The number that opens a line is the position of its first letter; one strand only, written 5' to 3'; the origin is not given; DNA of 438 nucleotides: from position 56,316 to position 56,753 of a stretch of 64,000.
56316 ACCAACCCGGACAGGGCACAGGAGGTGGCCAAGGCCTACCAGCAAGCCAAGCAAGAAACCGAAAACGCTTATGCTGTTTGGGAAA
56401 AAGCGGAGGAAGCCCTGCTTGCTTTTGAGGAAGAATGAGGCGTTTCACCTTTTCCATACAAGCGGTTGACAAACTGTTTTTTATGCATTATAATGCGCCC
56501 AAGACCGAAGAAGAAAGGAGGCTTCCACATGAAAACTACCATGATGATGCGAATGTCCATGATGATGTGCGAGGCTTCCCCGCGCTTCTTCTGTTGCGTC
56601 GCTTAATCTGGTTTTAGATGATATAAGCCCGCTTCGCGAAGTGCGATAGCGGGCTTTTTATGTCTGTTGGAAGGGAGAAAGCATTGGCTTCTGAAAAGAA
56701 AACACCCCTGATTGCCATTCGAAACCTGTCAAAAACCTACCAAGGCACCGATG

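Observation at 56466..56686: Met/Cys-rich 25-codon leader ORF plus terminator in front of metNIQ: candidate ribosome-mediated methionine attenuator where an S-box/T-box is expected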

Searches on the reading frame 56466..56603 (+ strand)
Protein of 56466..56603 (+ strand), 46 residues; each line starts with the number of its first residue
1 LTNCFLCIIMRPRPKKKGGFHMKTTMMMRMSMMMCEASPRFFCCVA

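Call 43: find_homologous_proteins(query=A6, max_evalue=10)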
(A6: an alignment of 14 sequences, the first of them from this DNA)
Query A6 (14 sequences) (46 aa, profile of the alignment): 3 proteins with E <= 10 among 4 candidates.
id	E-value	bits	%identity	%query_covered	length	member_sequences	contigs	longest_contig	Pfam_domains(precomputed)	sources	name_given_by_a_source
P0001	1.9e-4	39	82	24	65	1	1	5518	-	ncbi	-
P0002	7.7e-3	34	-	-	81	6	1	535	-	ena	-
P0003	2.4e+0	26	55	46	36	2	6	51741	-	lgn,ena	-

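Call 45: find_encoding_contigs(protein=P0003, flank=4000, max_places=6)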
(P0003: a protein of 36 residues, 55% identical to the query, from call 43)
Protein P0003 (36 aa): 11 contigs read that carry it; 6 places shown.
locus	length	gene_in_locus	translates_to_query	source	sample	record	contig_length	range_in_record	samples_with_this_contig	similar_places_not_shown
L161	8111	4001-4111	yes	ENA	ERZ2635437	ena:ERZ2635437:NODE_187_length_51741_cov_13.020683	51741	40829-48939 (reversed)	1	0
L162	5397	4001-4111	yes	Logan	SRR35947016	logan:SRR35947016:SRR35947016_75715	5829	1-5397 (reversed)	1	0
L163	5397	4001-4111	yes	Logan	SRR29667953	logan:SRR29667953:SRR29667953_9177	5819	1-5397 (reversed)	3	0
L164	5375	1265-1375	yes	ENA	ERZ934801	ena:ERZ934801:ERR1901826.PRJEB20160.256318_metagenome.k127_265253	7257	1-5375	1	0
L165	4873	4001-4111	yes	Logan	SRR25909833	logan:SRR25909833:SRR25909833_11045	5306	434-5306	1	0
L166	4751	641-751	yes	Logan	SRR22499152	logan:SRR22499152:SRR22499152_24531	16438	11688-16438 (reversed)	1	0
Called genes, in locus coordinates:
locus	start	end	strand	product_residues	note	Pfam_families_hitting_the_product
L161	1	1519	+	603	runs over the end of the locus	-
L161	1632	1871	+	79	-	PF03840:SecG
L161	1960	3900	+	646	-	PF00005:ABC_tran, PF02463:SMC_N (faint), PF03193:RsgA_GTPase (faint), PF13555:AAA_29 (faint), PF25201:nSTAND6 (faint), PF05729:NACHT (faint), PF12848:ABC_tran_Xtn, PF00005:ABC_tran, +2 more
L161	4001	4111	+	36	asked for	-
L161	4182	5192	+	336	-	PF00005:ABC_tran, PF02463:SMC_N (faint), PF13304:AAA_21 (faint), PF09383:NIL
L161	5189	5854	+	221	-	PF00528:BPD_transp_1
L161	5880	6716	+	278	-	PF03180:Lipoprotein_9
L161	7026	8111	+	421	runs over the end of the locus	PF13393:tRNA-synt_His, PF00587:tRNA-synt_2b, PF03129:HGTP_anticodon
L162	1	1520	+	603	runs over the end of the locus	-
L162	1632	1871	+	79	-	PF03840:SecG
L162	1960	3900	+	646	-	PF00005:ABC_tran, PF02463:SMC_N (faint), PF03193:RsgA_GTPase (faint), PF13191:AAA_16 (faint), PF13555:AAA_29 (faint), PF25201:nSTAND6 (faint), PF12848:ABC_tran_Xtn, PF00005:ABC_tran, +3 more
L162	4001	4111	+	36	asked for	-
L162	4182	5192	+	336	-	PF00005:ABC_tran, PF02463:SMC_N (faint), PF13304:AAA_21 (faint), PF09383:NIL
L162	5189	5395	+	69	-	?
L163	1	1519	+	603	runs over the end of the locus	-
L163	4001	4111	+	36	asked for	-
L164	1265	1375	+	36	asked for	-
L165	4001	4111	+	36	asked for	-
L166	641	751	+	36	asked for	-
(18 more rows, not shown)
